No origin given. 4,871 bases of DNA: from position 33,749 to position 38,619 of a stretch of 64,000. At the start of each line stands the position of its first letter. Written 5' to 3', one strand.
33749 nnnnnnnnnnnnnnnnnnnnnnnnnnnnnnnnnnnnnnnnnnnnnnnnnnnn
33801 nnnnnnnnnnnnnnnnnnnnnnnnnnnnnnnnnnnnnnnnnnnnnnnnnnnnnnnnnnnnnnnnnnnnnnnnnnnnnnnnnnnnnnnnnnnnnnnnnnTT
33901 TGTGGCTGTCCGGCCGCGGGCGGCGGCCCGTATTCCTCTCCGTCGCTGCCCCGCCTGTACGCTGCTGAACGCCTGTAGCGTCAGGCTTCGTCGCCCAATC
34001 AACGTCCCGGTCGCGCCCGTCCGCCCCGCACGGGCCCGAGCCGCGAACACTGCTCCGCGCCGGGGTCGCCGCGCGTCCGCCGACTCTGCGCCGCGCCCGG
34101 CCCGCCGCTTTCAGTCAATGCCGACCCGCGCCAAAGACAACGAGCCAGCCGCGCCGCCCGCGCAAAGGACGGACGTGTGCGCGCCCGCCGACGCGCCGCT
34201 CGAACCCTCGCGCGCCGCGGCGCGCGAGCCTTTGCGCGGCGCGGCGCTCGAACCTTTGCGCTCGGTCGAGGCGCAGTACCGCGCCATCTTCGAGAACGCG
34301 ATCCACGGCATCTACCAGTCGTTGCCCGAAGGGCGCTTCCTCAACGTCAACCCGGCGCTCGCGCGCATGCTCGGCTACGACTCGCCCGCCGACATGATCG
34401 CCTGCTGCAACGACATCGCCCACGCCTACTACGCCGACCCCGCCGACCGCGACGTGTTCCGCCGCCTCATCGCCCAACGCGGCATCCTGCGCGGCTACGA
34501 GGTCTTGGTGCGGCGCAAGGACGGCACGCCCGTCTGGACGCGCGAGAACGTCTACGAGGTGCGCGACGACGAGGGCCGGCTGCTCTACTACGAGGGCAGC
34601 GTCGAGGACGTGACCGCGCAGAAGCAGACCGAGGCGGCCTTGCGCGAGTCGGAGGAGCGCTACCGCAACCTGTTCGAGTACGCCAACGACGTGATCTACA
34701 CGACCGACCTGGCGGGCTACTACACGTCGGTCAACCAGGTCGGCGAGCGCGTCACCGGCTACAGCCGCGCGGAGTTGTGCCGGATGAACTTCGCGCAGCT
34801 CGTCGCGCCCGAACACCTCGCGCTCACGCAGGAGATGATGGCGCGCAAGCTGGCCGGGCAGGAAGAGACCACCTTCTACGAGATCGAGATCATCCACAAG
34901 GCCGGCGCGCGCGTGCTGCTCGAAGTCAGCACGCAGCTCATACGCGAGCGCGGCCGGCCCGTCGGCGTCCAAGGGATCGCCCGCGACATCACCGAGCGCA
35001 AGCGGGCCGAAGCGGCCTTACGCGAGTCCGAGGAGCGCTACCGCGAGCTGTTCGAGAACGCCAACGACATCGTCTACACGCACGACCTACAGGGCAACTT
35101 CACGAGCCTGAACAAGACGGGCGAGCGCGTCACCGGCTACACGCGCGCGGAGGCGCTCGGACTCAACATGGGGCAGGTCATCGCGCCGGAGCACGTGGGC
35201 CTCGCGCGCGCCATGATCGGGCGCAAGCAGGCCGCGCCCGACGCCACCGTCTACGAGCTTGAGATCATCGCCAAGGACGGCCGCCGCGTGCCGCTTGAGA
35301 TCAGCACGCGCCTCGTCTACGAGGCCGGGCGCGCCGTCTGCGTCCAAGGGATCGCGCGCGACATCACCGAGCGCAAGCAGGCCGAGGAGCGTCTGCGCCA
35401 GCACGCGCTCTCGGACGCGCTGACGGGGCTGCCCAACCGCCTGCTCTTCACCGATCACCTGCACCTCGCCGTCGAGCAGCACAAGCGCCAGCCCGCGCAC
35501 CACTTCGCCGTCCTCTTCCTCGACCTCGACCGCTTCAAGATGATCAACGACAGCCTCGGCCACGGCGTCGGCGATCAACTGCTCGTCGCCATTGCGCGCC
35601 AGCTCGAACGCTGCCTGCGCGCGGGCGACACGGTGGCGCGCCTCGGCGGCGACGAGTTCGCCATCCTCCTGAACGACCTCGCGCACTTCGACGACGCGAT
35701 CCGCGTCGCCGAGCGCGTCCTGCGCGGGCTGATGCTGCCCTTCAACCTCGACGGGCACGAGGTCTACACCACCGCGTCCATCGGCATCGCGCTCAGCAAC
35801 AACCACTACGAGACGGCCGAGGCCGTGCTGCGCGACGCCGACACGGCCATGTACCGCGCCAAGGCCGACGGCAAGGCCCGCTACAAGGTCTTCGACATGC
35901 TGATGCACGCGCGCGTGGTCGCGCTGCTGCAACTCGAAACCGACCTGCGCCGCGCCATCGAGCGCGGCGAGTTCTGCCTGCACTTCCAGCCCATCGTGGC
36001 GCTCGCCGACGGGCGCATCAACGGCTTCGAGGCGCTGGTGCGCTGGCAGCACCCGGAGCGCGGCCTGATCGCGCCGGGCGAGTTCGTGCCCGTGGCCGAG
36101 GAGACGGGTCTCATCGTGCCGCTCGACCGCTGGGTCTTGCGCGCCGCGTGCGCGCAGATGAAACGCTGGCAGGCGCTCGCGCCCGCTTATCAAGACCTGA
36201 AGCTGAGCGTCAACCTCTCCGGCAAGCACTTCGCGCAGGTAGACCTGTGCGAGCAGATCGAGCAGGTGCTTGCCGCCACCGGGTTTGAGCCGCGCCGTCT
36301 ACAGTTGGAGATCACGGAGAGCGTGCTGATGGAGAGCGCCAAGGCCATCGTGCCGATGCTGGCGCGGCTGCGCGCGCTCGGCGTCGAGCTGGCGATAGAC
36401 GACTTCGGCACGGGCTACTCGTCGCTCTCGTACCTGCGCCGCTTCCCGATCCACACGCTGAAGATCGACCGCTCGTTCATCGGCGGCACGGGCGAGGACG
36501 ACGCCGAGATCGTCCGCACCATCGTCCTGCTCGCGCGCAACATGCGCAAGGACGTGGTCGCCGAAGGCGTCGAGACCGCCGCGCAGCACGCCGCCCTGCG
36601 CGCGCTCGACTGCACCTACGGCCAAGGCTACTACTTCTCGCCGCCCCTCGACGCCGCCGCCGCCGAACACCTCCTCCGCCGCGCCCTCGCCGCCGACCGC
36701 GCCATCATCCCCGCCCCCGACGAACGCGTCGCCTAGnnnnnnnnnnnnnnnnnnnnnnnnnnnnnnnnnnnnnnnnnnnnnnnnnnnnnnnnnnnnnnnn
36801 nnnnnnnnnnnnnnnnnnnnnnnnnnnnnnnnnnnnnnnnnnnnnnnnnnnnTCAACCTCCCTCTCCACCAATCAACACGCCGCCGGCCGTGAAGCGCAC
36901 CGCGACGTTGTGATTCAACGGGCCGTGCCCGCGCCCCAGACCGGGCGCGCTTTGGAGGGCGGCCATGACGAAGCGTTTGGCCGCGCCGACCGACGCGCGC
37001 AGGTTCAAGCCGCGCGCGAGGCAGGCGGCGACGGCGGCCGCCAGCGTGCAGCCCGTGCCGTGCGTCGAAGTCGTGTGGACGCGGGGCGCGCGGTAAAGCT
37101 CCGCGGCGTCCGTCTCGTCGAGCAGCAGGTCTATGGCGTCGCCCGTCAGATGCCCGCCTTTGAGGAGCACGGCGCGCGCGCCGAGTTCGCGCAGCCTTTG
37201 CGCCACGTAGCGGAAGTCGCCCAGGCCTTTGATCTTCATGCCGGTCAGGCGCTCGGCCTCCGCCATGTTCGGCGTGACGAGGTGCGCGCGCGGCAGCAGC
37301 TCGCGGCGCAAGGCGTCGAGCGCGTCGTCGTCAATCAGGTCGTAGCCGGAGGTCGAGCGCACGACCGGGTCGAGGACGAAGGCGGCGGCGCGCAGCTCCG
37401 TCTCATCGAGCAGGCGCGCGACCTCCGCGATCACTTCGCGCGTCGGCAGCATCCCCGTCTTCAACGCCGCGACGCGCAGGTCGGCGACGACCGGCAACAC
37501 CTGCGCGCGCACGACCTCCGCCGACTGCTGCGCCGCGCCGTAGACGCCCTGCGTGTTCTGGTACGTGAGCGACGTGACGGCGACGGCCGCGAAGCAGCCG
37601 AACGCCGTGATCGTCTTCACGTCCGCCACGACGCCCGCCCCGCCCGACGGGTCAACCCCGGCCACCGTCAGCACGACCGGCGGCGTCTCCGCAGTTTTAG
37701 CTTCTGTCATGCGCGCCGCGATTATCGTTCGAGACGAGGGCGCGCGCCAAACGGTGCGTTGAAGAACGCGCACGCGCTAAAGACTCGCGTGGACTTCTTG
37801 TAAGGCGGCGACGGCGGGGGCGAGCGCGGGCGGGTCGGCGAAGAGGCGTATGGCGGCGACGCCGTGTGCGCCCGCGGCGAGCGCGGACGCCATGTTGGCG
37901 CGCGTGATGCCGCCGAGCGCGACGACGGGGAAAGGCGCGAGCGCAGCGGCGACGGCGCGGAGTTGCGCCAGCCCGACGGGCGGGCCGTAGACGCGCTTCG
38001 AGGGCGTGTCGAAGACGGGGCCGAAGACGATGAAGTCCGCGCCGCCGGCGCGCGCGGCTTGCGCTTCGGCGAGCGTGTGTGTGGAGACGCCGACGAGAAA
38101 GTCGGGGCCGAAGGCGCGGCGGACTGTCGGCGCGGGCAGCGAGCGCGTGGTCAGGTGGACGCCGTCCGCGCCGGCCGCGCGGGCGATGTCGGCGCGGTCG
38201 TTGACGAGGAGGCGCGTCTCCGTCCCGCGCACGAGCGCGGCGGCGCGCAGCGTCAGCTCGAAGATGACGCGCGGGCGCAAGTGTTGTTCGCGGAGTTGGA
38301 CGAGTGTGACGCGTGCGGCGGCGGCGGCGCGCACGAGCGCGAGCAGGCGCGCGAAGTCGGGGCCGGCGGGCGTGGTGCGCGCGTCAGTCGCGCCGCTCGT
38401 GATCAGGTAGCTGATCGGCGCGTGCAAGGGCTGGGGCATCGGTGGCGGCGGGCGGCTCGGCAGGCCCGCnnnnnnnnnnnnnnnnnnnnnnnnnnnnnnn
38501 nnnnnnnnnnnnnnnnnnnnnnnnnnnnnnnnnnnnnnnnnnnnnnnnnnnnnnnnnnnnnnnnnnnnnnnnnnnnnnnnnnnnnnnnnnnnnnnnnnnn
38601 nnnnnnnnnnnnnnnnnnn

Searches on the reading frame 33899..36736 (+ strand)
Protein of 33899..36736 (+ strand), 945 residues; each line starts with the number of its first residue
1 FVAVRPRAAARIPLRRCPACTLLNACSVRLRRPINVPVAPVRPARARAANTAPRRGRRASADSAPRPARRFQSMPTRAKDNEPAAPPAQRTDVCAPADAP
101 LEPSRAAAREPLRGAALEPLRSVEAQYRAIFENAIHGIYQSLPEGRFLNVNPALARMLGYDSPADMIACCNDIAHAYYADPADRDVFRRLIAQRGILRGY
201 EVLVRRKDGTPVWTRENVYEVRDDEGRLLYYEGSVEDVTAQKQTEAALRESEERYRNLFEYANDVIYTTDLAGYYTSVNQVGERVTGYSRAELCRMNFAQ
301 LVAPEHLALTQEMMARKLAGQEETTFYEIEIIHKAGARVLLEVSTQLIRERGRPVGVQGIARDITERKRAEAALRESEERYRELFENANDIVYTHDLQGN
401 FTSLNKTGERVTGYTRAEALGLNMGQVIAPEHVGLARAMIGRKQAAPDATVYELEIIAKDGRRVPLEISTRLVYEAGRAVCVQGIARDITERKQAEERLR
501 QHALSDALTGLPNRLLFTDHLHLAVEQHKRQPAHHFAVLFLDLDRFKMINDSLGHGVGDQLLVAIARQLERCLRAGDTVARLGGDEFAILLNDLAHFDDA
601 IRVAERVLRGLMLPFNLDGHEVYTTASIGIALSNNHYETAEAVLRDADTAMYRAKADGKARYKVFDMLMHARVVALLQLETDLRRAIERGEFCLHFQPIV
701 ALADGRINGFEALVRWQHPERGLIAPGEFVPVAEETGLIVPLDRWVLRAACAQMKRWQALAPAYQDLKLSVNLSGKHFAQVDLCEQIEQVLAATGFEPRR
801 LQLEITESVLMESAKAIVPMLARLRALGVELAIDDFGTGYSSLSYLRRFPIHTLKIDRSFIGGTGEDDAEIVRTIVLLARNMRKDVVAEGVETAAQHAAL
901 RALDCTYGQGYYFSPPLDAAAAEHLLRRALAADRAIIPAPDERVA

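Call 8: search_protein_families(library=pfam, proteins=[window:33899-36736:+], max_evalue=0.001)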
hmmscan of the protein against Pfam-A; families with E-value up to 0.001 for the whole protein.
window:33899-36736:+ (945 aa): 7 families
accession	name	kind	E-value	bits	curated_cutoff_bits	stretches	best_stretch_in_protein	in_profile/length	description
PF00563.25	EAL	-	1.2e-78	264.2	31.3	1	682-916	3-236/236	EAL domain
PF00990.26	GGDEF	-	2.2e-50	171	23.8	1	504-660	2-160/161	Diguanylate cyclase, GGDEF domain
PF00989.32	PAS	-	3.9e-35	120.7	22.6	3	379-489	1-113/113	PAS fold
PF13426.13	PAS_9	-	5.2e-32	110.6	27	3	391-491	3-103/103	PAS domain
PF08447.18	PAS_3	-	9.3e-25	87.2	25.6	3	277-361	3-89/89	PAS fold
PF08448.16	PAS_4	-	1.8e-24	86.5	23.1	2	260-369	2-110/110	PAS fold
PF13188.13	PAS_8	-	4.4e-20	71.3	21.8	2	379-429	1-47/65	PAS domain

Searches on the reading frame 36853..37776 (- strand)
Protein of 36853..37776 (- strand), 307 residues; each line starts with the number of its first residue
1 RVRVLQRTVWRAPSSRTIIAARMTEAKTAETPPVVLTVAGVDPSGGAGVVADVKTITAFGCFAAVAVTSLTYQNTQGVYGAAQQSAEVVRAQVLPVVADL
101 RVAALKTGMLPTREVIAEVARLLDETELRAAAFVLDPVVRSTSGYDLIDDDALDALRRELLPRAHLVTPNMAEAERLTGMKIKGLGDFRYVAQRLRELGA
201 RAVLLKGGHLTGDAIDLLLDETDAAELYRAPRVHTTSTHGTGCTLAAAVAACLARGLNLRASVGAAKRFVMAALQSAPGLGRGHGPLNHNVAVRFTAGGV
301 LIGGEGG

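Call 8: search_protein_families(library=pfam, proteins=[window:36853-37776:-], max_evalue=0.001)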
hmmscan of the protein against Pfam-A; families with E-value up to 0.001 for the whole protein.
window:36853-37776:- (307 aa): 2 families
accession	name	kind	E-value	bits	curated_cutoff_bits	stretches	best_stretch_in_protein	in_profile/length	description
PF08543.17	Phos_pyr_kin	-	5.2e-81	272.1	27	1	42-288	1-246/246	Phosphomethylpyrimidine kinase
PF00294.29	PfkB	-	4.5e-10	39.8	25.8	1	135-275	161-291/302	pfkB family carbohydrate kinase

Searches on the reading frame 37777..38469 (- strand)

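Call 8: search_protein_families(library=pfam, proteins=[window:37777-38469:-], max_evalue=0.001)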
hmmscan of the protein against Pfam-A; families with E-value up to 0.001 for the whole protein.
window:37777-38469:- (230 aa): 1 family
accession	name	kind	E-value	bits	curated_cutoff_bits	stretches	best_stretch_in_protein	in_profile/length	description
PF02581.23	TMP-TENI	-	2.2e-52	177.5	27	1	35-208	7-178/180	Thiamine monophosphate synthase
